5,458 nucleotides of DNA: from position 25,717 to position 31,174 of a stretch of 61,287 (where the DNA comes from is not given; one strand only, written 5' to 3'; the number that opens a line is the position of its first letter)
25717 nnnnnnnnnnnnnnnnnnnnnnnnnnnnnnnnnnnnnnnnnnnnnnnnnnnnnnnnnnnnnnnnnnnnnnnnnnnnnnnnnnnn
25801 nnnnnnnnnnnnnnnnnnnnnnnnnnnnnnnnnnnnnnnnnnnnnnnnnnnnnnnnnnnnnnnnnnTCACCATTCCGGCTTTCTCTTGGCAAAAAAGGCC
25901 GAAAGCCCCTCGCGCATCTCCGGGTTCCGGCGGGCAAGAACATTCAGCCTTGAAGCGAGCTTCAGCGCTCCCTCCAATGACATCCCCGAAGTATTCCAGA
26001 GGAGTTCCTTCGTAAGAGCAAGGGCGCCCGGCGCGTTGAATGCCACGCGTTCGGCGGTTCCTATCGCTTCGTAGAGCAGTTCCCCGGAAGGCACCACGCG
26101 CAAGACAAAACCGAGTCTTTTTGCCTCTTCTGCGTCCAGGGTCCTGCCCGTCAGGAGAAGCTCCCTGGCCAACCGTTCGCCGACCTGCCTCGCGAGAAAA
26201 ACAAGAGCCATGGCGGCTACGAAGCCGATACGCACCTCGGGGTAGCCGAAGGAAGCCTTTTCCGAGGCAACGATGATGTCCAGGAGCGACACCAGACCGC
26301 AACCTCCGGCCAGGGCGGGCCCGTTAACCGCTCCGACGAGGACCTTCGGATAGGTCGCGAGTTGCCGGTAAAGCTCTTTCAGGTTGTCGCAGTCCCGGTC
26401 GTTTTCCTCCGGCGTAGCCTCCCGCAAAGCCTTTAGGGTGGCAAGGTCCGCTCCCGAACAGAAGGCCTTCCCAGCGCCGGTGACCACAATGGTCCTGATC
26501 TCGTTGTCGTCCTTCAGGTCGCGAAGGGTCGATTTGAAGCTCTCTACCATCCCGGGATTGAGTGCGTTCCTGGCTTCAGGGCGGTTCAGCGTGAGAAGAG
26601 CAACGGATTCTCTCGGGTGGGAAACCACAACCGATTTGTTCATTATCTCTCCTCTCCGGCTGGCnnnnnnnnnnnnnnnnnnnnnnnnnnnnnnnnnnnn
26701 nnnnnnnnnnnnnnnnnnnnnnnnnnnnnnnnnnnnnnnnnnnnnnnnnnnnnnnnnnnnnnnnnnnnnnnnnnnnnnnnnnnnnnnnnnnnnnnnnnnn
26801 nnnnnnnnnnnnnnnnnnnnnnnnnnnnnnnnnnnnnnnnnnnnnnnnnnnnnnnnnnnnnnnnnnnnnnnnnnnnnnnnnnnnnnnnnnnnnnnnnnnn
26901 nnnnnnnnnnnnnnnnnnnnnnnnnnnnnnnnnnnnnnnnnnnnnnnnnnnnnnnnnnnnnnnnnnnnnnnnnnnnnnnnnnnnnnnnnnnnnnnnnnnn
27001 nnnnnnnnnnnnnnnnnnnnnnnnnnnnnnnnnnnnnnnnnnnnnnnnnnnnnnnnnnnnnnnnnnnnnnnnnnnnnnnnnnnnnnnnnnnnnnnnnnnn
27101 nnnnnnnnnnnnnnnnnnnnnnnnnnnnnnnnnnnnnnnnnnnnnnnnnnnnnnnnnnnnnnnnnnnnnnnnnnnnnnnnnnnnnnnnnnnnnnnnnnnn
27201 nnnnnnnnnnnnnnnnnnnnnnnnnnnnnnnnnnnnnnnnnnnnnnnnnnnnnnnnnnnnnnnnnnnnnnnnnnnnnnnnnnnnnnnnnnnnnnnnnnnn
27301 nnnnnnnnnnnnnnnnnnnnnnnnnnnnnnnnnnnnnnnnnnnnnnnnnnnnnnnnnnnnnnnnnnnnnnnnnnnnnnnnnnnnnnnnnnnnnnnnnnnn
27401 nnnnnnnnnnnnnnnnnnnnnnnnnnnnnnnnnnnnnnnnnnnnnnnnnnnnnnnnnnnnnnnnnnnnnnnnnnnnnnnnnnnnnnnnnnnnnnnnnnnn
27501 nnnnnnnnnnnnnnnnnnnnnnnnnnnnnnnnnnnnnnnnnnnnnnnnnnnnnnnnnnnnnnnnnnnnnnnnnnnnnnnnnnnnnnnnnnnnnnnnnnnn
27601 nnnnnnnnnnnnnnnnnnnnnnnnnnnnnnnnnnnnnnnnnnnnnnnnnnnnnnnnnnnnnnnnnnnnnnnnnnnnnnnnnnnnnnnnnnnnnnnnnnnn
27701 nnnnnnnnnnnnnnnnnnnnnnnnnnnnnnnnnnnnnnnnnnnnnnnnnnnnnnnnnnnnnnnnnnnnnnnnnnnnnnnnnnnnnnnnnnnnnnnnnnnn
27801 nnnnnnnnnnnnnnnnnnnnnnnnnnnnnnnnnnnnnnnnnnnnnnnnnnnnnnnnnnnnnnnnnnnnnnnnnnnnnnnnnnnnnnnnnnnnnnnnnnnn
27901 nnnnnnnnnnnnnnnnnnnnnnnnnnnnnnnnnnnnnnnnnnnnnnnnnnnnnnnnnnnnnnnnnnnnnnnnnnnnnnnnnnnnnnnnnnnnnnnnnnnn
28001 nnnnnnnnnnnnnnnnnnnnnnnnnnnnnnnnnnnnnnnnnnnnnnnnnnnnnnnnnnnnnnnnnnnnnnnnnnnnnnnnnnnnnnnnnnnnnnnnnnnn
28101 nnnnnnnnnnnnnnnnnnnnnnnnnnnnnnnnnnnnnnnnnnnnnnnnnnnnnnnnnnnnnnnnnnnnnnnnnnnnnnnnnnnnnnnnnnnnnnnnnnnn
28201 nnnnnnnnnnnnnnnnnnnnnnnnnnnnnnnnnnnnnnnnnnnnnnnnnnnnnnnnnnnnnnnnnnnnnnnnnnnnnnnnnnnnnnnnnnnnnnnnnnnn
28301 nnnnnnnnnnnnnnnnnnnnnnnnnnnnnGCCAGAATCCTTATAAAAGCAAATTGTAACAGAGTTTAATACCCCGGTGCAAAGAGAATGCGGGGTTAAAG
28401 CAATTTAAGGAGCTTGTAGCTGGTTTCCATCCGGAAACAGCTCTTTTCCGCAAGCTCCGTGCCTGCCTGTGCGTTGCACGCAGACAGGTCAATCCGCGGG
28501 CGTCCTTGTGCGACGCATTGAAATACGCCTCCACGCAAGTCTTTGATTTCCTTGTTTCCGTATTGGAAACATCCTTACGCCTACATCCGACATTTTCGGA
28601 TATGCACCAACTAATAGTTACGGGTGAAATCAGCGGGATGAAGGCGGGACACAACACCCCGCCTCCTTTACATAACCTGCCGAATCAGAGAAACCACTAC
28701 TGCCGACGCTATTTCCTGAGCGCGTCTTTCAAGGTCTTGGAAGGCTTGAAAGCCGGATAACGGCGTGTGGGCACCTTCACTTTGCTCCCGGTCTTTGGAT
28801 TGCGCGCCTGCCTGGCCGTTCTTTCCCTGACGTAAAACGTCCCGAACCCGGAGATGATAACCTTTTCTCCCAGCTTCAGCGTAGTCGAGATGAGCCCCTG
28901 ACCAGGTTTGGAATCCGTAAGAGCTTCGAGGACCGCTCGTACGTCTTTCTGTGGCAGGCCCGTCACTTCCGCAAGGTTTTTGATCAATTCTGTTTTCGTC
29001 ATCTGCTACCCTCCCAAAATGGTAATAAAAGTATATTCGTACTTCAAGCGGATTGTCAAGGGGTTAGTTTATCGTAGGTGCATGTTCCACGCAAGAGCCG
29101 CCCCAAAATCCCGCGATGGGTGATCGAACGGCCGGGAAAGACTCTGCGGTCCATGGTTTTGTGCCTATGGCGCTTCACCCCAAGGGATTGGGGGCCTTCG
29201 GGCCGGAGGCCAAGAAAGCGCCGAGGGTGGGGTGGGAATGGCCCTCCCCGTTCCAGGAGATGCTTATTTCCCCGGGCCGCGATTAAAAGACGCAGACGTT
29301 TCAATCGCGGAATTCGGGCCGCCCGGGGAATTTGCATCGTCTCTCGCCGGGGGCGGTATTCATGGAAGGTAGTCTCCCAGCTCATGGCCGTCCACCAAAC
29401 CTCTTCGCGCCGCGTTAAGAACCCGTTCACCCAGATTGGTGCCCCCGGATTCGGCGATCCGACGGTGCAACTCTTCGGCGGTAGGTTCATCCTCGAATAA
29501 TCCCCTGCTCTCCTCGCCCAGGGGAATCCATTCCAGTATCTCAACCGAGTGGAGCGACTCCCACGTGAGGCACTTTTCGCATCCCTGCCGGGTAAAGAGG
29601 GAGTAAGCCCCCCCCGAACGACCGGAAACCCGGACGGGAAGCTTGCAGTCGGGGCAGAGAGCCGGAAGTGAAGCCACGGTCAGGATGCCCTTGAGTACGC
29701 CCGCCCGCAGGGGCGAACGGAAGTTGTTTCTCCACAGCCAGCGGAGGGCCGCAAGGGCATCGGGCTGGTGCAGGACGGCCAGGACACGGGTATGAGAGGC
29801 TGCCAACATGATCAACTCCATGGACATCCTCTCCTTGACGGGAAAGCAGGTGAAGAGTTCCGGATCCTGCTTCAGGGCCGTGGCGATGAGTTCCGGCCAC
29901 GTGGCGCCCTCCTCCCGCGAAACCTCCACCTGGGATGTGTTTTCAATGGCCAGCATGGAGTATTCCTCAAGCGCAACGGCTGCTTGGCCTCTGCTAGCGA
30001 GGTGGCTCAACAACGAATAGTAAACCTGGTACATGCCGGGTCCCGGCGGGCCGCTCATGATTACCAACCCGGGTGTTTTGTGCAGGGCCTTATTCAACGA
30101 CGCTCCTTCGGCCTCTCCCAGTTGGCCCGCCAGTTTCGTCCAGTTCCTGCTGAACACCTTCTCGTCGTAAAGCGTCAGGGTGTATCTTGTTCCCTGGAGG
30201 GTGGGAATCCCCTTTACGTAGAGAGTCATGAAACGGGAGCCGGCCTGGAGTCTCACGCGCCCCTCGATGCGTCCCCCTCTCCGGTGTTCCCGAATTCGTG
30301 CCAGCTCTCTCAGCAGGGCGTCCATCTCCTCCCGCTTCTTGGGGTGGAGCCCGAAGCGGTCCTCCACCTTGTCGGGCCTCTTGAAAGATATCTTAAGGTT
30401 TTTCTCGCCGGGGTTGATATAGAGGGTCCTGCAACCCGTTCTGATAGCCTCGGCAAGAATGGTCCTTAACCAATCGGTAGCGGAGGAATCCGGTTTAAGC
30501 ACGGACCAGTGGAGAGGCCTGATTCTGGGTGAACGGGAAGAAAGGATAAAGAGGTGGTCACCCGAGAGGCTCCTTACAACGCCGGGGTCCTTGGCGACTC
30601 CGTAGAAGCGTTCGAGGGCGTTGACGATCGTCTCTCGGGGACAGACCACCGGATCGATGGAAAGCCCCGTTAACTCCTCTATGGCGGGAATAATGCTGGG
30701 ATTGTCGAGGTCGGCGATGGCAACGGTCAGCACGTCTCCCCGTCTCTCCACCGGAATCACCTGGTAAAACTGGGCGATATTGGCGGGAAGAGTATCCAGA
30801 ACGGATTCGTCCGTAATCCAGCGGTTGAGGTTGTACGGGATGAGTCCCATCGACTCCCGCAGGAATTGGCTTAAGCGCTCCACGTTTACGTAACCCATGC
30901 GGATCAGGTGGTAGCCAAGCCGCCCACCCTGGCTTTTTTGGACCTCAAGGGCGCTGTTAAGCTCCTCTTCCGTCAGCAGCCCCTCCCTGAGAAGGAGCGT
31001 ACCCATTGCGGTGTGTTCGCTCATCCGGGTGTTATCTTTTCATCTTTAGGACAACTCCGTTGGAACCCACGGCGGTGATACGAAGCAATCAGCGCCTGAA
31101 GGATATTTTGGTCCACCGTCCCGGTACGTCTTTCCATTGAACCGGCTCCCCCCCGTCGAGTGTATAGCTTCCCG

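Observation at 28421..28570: Duplicated sigma-54 promoter cassette bracketed by TTCC-N4-6-GGAAAC palindromes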

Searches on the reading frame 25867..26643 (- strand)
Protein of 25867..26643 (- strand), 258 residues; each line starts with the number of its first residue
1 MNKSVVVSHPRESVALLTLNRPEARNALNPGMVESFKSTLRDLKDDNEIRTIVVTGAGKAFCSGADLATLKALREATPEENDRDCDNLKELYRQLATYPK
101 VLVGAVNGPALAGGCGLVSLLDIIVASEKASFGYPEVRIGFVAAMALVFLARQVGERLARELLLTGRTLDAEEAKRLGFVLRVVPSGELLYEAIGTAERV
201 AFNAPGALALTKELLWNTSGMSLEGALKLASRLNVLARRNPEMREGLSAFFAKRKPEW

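Call 5: search_protein_families(library=pfam, proteins=[window:25867-26643:-])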
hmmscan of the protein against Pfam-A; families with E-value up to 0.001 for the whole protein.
window:25867-26643:- (258 aa): 2 families
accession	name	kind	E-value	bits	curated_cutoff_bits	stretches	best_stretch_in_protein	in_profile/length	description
PF00378.25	ECH_1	-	9.3e-59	199.2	27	1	12-258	4-248/251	Enoyl-CoA hydratase/isomerase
PF16113.10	ECH_2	-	1.9e-37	130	27.2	1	15-189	2-177/335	Enoyl-CoA hydratase/isomerase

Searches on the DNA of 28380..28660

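Call 66: search_rna_families(source=window, start=28380, end=28660, threshold=evalue, max_evalue=1)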
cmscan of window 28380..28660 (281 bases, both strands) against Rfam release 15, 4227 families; matches with E-value up to 1: 0.
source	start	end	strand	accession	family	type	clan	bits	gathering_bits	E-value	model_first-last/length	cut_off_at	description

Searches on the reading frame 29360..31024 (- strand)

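Call 5: search_protein_families(library=pfam, proteins=[window:29360-31024:-])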
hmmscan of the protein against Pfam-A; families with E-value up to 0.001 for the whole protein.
window:29360-31024:- (554 aa): 2 families
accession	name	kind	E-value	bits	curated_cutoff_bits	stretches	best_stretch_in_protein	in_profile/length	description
PF00437.27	T2SSE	-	5.2e-24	85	24.9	1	183-545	9-364/370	Type II/IV secretion system protein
PF05157.20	MshEN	-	2.3e-17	63.2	23.1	1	65-144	7-87/90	MshEN domain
